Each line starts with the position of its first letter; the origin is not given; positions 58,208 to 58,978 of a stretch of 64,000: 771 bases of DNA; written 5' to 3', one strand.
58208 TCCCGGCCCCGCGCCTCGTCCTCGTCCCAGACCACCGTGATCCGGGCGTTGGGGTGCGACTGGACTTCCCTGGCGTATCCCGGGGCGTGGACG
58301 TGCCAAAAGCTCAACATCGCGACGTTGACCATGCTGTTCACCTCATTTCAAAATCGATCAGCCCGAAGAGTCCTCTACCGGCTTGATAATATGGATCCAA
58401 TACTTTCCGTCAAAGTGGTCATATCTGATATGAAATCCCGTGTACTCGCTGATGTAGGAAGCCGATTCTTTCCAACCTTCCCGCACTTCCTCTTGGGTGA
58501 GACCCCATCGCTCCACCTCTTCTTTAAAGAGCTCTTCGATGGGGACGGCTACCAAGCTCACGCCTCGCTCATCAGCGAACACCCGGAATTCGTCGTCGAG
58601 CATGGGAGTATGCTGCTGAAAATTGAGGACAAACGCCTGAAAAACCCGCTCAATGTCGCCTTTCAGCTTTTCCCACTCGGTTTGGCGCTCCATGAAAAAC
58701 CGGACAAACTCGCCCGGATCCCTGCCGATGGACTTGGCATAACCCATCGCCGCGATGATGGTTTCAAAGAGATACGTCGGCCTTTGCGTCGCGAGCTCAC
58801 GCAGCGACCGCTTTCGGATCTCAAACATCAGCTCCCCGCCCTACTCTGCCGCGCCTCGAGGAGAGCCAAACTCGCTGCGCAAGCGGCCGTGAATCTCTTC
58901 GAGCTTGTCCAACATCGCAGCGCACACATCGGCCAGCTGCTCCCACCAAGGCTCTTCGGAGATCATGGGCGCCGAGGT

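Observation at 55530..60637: Uncharacterised five-gene minus-strand cluster: PqqD(RRE)-GGCT multidomain protein, Gfo/Idh/MocA oxidoreductase, two unknown acidic proteins and a propeptide-bearing subtilisin without signal peptide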

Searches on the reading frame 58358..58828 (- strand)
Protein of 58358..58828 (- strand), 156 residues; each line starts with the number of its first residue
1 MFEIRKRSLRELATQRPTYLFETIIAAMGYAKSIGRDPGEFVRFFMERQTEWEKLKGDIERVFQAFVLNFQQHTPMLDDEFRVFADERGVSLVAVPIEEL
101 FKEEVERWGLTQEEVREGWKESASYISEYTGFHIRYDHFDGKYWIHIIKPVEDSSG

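Call 3: search_protein_families(library=pfam, proteins=[window:58358-58828:-], max_evalue=1)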
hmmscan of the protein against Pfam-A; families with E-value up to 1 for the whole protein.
window:58358-58828:- (156 aa): 1 family
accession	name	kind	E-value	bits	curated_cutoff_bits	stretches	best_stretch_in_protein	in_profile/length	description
PF03887.19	YfbU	-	0.088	13.3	25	1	1-78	68-137/166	YfbU domain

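Call 4: search_protein_families(library=ncbifam, proteins=[window:58358-58828:-], max_evalue=1)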
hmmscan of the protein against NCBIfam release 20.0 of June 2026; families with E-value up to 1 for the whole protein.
window:58358-58828:- (156 aa): 0 families

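Call 37: find_homologous_proteins(query=window:58358-58828:-)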
Query window:58358-58828:- (156 aa): 24 proteins with E <= 0.001 among 41 candidates.
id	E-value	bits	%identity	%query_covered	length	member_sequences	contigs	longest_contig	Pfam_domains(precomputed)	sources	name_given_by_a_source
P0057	1.4e-94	332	95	100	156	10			-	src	-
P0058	6.3e-87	307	88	99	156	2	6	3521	-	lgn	-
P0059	2.4e-84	299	84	99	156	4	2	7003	-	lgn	-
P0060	8.2e-83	294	83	99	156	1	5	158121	-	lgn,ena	-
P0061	4.6e-76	272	79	96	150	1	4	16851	-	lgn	-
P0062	3.7e-72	259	76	96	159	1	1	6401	-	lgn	-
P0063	2.2e-71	257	75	95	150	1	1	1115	-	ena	-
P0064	3.1e-71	256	73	98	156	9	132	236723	-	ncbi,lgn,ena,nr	ncbi:MAG: hypothetical protein LOD85_02120 [Clostridia bacterium]|nr:hypothetical protein [Bacillota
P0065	7.9e-71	255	73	100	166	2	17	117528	-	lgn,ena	-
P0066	1.3e-70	254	74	98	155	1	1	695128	-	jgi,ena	-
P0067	1.7e-70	254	75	96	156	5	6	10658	-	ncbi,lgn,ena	-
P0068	3.7e-69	249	74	97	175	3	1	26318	-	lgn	-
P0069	9.8e-69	248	72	96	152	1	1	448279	-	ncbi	-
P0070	1.7e-68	247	73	96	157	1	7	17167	-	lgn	-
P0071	2.9e-67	243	70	96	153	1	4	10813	-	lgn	-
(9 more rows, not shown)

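Call 55: search_solved_structures(query=A4, max_evalue=10, show_alignments=2)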
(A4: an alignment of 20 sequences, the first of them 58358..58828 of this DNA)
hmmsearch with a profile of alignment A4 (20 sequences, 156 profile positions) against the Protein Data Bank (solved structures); distinct sequences matched with E-value up to 10: 4.
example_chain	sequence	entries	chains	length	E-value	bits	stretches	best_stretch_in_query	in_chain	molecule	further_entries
6t1c_BBB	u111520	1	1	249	0.54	13.1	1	15-119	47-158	Type-1Aa cytolytic delta-endotoxin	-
3ron_A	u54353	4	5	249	0.54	13.1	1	15-119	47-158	Type-1Aa cytolytic delta-endotoxin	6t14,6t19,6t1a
7bjk_A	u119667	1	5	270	0.59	12.9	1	37-80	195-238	Superoxide dismutase [Fe] 2, chloroplastic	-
2b5o_A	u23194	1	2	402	1.3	11.8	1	89-121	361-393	Ferredoxin--NADP reductase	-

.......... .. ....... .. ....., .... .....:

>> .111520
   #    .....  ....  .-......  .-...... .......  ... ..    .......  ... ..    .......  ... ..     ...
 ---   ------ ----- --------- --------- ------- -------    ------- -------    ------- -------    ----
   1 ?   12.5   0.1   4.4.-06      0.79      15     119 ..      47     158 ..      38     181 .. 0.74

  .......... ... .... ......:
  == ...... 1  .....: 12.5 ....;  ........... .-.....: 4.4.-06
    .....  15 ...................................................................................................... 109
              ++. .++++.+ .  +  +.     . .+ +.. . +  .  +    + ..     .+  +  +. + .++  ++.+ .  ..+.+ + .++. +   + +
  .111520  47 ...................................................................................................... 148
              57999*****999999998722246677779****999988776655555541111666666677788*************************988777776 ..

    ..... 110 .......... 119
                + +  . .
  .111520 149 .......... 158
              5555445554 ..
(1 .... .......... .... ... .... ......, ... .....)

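Call 82: search_protein_families(library=padloc, proteins=[window:58358-58828:-], max_evalue=0.01)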
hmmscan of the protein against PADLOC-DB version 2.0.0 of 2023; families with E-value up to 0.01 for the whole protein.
window:58358-58828:- (156 aa): 0 families

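Call 93: search_protein_families(library=phrogs, proteins=[window:58358-58828:-], max_evalue=0.01)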
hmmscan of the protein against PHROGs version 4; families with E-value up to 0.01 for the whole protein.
window:58358-58828:- (156 aa): 0 families
